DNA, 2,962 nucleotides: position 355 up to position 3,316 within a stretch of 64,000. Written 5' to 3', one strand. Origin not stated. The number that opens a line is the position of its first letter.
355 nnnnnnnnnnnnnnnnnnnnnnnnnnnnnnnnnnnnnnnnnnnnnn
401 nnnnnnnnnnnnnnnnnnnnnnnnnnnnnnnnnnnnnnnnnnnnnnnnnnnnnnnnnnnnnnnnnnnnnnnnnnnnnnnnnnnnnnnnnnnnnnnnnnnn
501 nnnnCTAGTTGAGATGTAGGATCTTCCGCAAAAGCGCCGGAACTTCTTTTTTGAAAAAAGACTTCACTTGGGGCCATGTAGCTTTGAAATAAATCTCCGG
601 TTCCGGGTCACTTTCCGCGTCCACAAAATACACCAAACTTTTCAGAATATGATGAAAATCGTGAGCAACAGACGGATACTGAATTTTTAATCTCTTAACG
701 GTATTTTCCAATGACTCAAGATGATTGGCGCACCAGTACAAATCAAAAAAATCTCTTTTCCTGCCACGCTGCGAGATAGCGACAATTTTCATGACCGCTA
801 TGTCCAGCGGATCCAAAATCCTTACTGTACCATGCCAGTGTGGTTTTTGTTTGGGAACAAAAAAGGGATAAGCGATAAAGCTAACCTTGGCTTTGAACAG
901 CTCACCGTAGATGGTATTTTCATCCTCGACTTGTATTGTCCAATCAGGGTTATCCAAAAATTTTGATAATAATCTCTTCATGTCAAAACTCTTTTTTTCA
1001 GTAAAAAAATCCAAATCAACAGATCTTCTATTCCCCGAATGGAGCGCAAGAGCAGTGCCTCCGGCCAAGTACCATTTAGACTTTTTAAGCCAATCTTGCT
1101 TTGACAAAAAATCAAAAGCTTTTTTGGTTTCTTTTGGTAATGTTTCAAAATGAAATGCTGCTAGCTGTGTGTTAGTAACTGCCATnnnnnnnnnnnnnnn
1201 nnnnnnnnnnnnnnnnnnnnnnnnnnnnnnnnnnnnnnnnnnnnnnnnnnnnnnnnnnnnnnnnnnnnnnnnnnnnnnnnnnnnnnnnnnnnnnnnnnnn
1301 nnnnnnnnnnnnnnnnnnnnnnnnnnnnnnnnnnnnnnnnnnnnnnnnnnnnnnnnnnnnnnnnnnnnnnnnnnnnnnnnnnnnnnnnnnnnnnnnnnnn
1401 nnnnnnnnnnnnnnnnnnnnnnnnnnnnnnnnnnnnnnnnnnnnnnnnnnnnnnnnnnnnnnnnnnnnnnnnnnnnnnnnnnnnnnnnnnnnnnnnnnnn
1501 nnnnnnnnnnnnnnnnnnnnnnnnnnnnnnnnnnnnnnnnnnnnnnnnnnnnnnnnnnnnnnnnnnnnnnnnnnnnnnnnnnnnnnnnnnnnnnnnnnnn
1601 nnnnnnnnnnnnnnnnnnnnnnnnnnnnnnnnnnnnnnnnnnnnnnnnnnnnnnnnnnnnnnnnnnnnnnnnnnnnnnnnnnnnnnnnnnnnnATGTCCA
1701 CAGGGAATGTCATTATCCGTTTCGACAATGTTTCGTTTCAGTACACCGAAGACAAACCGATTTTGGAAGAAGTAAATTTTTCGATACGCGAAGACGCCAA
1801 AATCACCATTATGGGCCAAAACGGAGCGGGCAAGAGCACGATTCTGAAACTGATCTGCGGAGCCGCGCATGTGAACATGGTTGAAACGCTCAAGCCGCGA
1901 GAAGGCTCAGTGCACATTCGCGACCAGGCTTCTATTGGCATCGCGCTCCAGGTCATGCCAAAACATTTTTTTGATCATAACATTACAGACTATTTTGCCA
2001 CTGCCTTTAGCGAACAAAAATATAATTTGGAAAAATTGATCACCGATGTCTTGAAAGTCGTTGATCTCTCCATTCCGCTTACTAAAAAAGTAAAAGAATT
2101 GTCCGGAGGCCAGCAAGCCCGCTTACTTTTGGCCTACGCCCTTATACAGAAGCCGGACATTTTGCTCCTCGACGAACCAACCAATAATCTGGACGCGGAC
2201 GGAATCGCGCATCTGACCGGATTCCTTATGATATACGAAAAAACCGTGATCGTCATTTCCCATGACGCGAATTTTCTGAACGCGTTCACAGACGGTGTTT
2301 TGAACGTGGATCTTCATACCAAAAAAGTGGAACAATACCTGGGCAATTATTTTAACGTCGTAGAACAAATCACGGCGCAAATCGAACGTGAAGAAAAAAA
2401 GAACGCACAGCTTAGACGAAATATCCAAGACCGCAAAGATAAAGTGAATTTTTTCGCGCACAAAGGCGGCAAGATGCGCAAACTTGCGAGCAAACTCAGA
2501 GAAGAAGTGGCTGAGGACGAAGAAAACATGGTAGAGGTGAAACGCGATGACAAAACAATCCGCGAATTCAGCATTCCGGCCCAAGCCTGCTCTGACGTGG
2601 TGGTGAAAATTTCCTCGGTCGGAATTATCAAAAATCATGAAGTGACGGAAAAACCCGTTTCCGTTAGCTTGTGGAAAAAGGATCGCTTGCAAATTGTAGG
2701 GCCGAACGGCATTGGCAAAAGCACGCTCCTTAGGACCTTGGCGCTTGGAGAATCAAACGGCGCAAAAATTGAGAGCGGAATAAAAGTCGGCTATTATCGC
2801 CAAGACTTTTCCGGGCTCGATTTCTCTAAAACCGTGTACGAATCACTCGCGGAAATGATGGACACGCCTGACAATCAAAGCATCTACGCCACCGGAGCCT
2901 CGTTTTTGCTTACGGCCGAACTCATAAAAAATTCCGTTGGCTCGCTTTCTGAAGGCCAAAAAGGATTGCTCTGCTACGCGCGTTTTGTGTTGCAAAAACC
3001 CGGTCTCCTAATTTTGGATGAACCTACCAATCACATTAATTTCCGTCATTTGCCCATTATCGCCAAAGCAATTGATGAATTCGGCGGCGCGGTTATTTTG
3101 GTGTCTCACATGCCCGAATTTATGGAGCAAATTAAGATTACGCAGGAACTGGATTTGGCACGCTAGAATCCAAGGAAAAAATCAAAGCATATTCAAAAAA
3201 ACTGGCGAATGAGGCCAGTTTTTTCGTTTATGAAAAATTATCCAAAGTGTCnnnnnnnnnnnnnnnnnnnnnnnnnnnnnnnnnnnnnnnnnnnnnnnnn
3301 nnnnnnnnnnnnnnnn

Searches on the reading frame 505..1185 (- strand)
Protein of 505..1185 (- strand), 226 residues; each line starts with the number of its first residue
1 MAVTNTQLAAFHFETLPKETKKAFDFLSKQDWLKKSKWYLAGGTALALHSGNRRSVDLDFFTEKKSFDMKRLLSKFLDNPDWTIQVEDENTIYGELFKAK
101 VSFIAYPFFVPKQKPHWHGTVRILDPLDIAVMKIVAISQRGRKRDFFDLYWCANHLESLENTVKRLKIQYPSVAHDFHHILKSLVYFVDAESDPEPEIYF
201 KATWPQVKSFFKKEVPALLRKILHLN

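Call 18: search_protein_families(library=pfam, proteins=[window:505-1185:-], max_evalue=0.001)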
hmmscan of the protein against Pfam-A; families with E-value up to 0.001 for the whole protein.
window:505-1185:- (226 aa): 1 family
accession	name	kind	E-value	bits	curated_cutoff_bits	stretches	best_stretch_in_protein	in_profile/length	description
PF08843.17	AbiEii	-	5.5e-17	62.9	22.5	2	120-203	132-219/238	Nucleotidyl transferase AbiEii toxin, Type IV TA system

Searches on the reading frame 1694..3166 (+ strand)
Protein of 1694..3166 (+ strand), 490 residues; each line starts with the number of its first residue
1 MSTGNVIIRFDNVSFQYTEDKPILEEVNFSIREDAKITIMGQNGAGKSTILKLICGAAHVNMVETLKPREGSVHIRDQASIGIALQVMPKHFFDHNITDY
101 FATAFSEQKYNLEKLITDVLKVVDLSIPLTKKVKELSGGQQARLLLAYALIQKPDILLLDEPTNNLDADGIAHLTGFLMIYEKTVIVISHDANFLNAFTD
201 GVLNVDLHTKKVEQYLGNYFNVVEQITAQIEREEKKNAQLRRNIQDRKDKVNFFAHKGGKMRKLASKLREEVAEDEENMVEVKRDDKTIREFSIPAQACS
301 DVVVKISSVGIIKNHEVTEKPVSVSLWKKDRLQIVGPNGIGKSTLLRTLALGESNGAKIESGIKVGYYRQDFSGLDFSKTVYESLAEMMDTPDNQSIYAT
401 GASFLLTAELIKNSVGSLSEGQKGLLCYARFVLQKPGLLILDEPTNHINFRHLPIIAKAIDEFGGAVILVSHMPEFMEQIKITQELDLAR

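Call 18: search_protein_families(library=pfam, proteins=[window:1694-3166:+], max_evalue=0.001)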
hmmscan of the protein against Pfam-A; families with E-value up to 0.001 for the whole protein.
window:1694-3166:+ (490 aa): 15 families
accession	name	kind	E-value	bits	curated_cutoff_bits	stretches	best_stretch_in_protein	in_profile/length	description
PF00005.33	ABC_tran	-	1.3e-43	149.4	25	2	24-164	1-137/137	ABC transporter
PF13304.12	AAA_21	-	8.3e-21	75.8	27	2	135-195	237-303/304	AAA domain, putative AbiEii toxin, Type IV TA system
PF02463.25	SMC_N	-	4.6e-11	43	40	1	37-207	27-213/220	RecF/RecN/SMC N terminal domain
PF13555.12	AAA_29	-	1.3e-07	31.6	27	0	29-51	17-39/61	P-loop containing region of AAA domain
PF13401.12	AAA_22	-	4.2e-07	30.8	27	0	334-444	10-93/130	AAA domain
PF13476.12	AAA_23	-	4.9e-07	31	27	0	27-247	15-196/201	AAA domain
PF03193.22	RsgA_GTPase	-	5.7e-07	29.9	30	0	22-62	95-134/174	RsgA GTPase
PF20720.3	nSTAND3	-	3.3e-05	24.1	27.2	0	326-352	14-40/155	Novel STAND NTPase 3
PF13479.12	AAA_24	-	5e-05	23.7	27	0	329-352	2-23/195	AAA domain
PF25199.1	nSTAND_NTPase5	-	0.00022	21.5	34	0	37-59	44-66/145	Novel STAND NTPase 5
PF05729.18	NACHT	-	0.00028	21.2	26.7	0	333-352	4-23/167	NACHT domain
PF01926.29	MMR_HSR1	-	0.00032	21.2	21.9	0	36-76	1-44/113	50S ribosome-binding GTPase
PF00004.35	AAA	-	0.00046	21.1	21.2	0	39-68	3-32/131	ATPase family associated with various cellular activities (AAA)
PF13191.12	AAA_16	-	0.00051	21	32.6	0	334-354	29-51/167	AAA ATPase domain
PF00025.27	Arf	-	0.00071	19.5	22.3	0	30-76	10-56/174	ADP-ribosylation factor family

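Call 55: find_encoding_contigs(protein=window:1694-3166:+, flank=10000, max_places=2)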
Protein window:1694-3166:+ (490 aa): 8 contigs read that carry it; 2 places shown.
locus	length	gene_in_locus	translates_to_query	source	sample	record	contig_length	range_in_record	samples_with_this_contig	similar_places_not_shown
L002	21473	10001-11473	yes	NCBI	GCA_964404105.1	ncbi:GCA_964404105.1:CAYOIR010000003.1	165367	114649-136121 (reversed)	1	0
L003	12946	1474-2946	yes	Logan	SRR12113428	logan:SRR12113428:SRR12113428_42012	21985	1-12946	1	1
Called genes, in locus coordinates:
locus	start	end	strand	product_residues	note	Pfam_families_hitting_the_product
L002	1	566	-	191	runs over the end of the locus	-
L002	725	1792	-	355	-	PF13180:PDZ_2 (faint)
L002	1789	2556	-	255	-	-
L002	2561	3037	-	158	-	-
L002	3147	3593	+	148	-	PF01668:SmpB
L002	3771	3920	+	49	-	-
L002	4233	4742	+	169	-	PF05198:IF3_N, PF00707:IF3_C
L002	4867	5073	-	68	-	-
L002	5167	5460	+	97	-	PF00453:Ribosomal_L20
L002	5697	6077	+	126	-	PF09876:DUF2103 (weak)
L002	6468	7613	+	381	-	-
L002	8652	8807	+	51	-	-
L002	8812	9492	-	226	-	PF08843:AbiEii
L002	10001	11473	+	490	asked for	PF03193:RsgA_GTPase (faint), PF13476:AAA_23 (faint), PF00005:ABC_tran, PF02463:SMC_N (faint), PF13401:AAA_22 (faint), PF13555:AAA_29 (faint), PF13304:AAA_21 (weak), PF00005:ABC_tran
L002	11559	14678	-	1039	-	PF01326:PPDK_N, PF00391:PEP-utilizers, PF02896:PEP-utilizers_C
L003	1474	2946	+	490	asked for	PF03193:RsgA_GTPase (faint), PF13476:AAA_23 (faint), PF00005:ABC_tran, PF02463:SMC_N (faint), PF13401:AAA_22 (faint), PF13555:AAA_29 (faint), PF13304:AAA_21 (weak), PF00005:ABC_tran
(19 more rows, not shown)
